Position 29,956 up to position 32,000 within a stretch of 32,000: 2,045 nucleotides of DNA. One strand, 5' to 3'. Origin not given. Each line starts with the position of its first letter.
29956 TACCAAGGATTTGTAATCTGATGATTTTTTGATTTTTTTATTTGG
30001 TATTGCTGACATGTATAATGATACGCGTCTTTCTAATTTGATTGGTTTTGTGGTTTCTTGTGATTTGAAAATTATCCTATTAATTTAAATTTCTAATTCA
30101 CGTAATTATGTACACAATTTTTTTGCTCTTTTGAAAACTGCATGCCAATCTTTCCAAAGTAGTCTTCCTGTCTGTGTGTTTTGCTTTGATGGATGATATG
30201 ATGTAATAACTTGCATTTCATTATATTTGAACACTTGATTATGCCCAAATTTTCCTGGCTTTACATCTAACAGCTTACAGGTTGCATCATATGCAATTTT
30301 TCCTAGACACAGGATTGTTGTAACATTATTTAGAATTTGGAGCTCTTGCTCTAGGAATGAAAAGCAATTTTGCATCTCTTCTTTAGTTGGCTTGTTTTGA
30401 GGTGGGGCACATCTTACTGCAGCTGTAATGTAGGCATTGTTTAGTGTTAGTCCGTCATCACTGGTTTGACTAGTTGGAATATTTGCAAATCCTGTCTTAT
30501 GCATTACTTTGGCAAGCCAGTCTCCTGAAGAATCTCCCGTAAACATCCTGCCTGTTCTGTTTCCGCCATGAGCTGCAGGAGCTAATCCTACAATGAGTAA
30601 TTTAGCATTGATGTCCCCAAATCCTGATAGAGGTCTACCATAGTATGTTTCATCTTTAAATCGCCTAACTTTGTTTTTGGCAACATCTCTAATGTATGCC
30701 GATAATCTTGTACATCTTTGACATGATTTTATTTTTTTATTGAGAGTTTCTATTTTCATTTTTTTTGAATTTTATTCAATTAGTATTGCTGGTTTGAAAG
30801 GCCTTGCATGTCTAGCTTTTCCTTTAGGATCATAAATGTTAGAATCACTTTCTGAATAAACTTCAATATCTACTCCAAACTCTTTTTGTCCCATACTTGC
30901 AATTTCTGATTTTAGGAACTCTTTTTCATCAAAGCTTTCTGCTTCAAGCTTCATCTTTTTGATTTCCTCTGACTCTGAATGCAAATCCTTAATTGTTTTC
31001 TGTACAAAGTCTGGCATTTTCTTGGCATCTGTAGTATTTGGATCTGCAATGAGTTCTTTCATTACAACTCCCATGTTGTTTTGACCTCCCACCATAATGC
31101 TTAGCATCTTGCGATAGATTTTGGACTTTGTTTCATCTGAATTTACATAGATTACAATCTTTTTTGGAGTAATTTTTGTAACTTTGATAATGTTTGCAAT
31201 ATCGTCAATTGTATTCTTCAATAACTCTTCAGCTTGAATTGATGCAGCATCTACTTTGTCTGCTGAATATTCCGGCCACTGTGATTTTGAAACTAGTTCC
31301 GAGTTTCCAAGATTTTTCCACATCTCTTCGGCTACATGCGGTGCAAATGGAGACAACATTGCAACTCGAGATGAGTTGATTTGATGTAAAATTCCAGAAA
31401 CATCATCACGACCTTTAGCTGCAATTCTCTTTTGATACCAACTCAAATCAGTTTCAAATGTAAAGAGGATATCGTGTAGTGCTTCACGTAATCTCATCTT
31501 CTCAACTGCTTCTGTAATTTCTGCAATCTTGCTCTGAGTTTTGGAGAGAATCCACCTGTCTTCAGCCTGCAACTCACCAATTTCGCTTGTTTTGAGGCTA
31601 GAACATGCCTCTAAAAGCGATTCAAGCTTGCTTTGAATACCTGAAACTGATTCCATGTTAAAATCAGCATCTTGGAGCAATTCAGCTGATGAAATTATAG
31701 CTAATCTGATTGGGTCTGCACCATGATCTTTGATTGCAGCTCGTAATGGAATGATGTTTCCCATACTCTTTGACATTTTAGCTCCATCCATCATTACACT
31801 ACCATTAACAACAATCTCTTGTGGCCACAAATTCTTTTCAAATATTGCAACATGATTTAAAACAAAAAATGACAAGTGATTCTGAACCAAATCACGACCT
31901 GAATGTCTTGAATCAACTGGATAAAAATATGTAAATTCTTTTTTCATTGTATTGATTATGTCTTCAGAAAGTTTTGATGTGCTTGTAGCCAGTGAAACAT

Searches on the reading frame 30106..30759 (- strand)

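Call 56: search_protein_families(library=ncbifam, proteins=[window:30106-30759:-], max_evalue=0.00001)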
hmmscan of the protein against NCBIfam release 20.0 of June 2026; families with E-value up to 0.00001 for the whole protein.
window:30106-30759:- (217 aa): 3 families
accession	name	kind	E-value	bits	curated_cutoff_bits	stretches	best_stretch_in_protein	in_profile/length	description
TIGR00758.1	UDG_fam4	subfamily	3.8e-19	69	125.3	1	43-207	13-166/173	uracil-DNA glycosylase, family 4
NF040953.1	Arch_udg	equivalog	8.8e-18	64.5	250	1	41-192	21-164/184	type-4 uracil-DNA glycosylase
TIGR03914.1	UDG_fam_dom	hypoth_equivalog_domain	7.7e-07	28.9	189.95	0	42-191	66-206/231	UdgX family uracil-DNA binding protein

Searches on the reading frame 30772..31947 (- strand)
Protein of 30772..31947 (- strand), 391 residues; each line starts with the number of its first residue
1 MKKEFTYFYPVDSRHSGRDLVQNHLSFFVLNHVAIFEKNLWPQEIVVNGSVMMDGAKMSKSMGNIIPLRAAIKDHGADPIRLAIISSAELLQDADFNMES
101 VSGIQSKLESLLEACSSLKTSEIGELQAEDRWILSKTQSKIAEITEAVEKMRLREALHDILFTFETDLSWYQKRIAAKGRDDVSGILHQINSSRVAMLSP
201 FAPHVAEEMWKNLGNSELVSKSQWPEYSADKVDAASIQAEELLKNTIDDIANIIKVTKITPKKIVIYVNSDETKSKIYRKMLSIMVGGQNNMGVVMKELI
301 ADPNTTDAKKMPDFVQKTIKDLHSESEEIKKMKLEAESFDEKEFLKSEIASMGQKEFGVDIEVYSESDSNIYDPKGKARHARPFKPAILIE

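Call 56: search_protein_families(library=ncbifam, proteins=[window:30772-31947:-], max_evalue=0.00001)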
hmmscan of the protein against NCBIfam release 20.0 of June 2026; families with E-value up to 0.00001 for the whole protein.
window:30772-31947:- (391 aa): 15 families
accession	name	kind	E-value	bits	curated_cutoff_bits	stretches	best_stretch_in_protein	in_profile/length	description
NF008957.0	PRK12300.1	subfamily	6.1e-105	352.1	677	1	1-391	570-946/946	leucine--tRNA ligase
TIGR00395.1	leuS_arch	equivalog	2.4e-88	297.2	648.5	1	1-391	564-938/938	leucine--tRNA ligase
TIGR00422.1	valS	equivalog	2.8e-32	111.7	612.1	1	2-343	471-834/863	valine--tRNA ligase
NF004349.1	PRK05729.1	equivalog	5.4e-28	97.7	704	1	3-346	462-815/860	valine--tRNA ligase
NF009687.0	PRK13208.1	equivalog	4.2e-27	94.7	738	1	3-267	480-758/801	valine--tRNA ligase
TIGR00392.1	ileS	equivalog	4e-26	91.5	621.4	1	31-258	583-837/861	isoleucine--tRNA ligase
TIGR00396.1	leuS_bact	equivalog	4.5e-16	58.2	548.4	1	51-238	599-784/843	leucine--tRNA ligase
NF000540.1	alt_ValS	exception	5.2e-14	51.2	900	1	4-256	521-783/827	valine--tRNA ligase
NF001100.0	PRK00133.1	equivalog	5.6e-13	48.3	587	1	17-253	292-542/676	methionine--tRNA ligase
NF011492.0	PRK14900.1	equivalog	6.1e-13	47.5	1783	1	54-270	529-771/1044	valine--tRNA ligase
NF008900.0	PRK12267.1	equivalog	2.1e-12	46.3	598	1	3-260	247-523/648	methionine--tRNA ligase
TIGR00398.1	metG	equivalog_domain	7.9e-12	44.7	336.35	1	40-222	310-510/530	methionine--tRNA ligase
TIGR00435.1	cysS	equivalog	4.6e-11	42.5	340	1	15-129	224-336/466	cysteine--tRNA ligase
TIGR03447.1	mycothiol_MshC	equivalog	9.3e-08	31.3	485.1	1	15-136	246-367/411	cysteine--1-D-myo-inosityl 2-amino-2-deoxy-alpha-D-glucopyranoside ligase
NF000257.1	MupA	exception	8.5e-07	27.1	1900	1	3-235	531-782/1024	mupirocin-resistant isoleucine--tRNA ligase MupA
